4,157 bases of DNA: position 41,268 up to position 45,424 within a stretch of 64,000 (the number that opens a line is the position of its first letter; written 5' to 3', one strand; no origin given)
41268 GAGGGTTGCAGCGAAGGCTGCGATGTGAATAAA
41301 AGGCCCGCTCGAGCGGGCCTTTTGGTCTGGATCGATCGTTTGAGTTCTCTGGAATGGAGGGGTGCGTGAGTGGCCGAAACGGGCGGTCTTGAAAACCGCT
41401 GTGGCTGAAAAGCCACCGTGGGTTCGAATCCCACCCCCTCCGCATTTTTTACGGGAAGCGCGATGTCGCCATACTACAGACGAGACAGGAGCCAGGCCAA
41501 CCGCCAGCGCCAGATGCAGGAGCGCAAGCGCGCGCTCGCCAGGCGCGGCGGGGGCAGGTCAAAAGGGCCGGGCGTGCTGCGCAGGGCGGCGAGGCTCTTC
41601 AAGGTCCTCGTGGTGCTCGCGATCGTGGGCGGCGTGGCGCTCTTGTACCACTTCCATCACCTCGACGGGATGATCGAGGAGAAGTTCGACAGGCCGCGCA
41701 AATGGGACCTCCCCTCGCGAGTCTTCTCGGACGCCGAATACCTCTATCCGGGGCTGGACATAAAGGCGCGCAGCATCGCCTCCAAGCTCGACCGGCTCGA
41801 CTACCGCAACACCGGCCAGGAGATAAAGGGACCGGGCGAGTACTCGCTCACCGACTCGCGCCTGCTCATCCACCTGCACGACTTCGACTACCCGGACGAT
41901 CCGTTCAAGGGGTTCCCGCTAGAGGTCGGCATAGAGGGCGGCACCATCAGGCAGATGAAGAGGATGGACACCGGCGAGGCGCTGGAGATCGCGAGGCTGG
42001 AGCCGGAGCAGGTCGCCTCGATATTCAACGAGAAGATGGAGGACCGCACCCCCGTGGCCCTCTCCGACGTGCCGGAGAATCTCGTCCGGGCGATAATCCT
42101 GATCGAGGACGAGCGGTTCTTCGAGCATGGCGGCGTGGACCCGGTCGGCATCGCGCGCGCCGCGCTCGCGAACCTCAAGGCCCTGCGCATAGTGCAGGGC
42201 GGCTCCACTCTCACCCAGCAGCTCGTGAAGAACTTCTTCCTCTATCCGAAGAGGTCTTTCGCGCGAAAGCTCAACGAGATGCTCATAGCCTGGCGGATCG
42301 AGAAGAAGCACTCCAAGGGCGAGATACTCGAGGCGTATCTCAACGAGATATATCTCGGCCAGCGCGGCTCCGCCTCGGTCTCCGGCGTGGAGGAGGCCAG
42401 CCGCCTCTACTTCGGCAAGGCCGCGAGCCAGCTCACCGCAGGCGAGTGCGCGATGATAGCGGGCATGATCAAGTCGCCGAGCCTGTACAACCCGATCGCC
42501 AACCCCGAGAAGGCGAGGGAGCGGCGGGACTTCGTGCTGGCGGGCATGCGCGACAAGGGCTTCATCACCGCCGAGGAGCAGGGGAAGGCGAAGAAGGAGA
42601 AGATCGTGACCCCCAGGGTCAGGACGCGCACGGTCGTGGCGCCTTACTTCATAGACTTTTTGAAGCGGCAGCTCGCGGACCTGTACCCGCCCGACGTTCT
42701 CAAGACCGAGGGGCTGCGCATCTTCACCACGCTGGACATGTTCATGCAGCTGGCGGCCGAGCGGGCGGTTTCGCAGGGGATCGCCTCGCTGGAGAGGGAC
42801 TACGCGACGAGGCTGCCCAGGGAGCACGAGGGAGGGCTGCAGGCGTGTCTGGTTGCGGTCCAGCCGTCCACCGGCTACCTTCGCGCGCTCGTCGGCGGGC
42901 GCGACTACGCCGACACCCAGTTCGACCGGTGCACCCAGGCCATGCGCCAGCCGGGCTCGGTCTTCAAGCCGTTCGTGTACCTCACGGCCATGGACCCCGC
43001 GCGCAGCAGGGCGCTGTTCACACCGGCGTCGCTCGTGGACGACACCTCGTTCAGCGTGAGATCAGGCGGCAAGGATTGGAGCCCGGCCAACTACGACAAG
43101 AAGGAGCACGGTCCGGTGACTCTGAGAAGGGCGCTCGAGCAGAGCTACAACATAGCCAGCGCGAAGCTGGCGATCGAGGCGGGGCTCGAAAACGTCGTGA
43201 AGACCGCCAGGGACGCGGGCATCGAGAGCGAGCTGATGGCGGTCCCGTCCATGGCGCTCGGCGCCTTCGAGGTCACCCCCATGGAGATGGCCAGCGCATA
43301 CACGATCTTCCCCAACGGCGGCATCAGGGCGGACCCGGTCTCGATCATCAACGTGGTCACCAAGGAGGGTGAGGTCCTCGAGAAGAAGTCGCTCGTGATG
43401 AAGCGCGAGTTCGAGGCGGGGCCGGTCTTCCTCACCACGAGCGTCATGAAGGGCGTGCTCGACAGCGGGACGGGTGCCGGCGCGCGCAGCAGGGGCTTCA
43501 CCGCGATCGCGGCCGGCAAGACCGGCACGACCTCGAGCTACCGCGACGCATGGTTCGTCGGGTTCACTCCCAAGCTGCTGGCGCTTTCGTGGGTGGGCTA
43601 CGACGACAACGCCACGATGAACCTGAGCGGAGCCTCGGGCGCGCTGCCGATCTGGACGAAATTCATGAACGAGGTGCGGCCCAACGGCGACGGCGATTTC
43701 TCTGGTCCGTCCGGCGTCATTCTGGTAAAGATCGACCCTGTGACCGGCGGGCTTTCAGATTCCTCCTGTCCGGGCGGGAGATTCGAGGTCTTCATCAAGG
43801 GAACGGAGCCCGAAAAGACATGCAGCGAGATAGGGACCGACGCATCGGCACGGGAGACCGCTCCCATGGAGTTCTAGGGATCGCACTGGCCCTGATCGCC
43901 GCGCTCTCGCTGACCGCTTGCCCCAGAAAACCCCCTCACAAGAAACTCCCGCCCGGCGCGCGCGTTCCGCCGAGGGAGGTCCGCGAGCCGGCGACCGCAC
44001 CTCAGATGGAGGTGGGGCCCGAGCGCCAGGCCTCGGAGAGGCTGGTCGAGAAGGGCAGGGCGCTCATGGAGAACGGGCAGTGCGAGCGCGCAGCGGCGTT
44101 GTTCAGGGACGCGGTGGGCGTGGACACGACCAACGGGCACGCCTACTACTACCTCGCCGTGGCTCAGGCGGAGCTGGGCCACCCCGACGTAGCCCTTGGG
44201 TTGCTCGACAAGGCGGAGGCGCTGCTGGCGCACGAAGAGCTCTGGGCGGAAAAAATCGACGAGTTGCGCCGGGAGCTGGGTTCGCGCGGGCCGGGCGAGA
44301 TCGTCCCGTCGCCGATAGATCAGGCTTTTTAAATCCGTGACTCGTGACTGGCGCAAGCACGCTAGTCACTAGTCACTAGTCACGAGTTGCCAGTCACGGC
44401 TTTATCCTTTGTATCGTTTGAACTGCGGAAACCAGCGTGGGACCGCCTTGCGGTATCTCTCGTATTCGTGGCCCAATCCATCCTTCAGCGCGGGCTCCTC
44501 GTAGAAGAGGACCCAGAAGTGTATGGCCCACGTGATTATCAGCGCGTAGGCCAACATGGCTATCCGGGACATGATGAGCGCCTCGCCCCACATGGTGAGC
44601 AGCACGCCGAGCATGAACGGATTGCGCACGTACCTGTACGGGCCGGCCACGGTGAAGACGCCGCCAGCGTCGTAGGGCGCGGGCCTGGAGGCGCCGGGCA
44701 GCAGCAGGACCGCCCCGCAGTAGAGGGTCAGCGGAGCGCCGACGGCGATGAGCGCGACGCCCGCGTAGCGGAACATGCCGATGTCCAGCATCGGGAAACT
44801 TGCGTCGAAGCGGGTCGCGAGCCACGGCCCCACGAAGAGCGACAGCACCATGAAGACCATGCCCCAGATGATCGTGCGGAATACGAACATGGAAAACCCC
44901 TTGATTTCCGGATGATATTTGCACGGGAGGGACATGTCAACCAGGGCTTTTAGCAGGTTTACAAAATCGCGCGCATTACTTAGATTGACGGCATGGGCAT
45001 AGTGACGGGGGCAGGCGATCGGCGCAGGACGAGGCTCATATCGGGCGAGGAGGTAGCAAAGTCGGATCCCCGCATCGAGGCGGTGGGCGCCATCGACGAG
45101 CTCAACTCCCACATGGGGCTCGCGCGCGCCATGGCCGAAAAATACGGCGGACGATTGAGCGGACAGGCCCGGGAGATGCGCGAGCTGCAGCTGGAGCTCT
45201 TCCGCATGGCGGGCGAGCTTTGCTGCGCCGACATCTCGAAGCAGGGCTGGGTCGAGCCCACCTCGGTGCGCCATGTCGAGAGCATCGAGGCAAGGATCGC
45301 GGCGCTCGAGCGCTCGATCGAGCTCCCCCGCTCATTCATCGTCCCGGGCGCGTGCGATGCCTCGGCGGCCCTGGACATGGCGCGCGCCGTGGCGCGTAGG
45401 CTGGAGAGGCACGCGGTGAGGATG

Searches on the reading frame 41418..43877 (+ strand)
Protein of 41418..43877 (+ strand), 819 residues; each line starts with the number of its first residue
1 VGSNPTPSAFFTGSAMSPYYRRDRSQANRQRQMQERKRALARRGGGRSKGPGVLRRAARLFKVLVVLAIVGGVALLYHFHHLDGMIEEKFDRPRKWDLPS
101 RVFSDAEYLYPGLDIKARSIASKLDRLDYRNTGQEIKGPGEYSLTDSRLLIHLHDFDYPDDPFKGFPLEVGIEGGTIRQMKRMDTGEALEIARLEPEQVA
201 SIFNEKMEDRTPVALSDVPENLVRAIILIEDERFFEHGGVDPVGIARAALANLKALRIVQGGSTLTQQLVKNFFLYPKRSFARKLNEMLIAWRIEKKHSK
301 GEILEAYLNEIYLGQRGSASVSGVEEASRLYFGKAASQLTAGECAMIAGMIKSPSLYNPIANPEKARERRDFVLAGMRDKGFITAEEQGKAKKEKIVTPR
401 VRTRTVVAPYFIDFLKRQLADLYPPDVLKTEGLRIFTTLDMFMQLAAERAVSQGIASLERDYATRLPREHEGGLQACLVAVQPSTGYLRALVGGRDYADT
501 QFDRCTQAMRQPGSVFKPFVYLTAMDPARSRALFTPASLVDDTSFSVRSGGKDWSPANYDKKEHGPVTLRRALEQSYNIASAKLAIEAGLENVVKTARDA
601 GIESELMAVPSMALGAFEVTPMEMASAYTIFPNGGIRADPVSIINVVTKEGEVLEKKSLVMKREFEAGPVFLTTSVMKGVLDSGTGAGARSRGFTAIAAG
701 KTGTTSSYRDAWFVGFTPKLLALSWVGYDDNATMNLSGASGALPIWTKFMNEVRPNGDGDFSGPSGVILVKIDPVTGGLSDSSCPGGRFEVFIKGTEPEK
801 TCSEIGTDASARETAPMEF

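Call 66: search_protein_families(library=pfam, proteins=[window:41418-43877:+], max_evalue=0.0001)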
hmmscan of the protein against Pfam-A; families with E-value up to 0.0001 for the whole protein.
window:41418-43877:+ (819 aa): 3 families
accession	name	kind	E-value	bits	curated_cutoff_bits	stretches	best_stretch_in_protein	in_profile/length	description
PF00912.28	Transgly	-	4.6e-63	212.3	27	1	205-377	9-177/178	Transglycosylase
PF00905.27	Transpeptidase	-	8.6e-28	97.8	22.1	1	477-719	2-267/299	Penicillin binding protein transpeptidase domain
PF14814.11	UB2H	-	1.9e-16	60.3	27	1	109-194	1-85/85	Bifunctional transglycosylase second domain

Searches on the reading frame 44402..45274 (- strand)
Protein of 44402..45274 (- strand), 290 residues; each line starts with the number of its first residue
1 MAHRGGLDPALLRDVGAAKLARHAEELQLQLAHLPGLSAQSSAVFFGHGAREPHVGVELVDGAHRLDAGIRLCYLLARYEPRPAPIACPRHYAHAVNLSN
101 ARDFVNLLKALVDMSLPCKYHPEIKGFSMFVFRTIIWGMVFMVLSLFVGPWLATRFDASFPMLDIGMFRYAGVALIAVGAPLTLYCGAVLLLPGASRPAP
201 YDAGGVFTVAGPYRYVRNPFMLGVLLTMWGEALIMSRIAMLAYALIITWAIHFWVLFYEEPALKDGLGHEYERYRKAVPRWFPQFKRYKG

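Call 70: search_protein_families(library=pfam, proteins=[window:44402-45274:-], max_evalue=0.0001)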
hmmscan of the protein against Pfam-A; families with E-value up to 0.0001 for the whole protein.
window:44402-45274:- (290 aa): 1 family
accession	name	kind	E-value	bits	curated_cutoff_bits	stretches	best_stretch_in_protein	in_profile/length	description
PF04191.18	PEMT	-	4e-10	40.5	25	1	206-265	41-100/105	Phospholipid methyltransferase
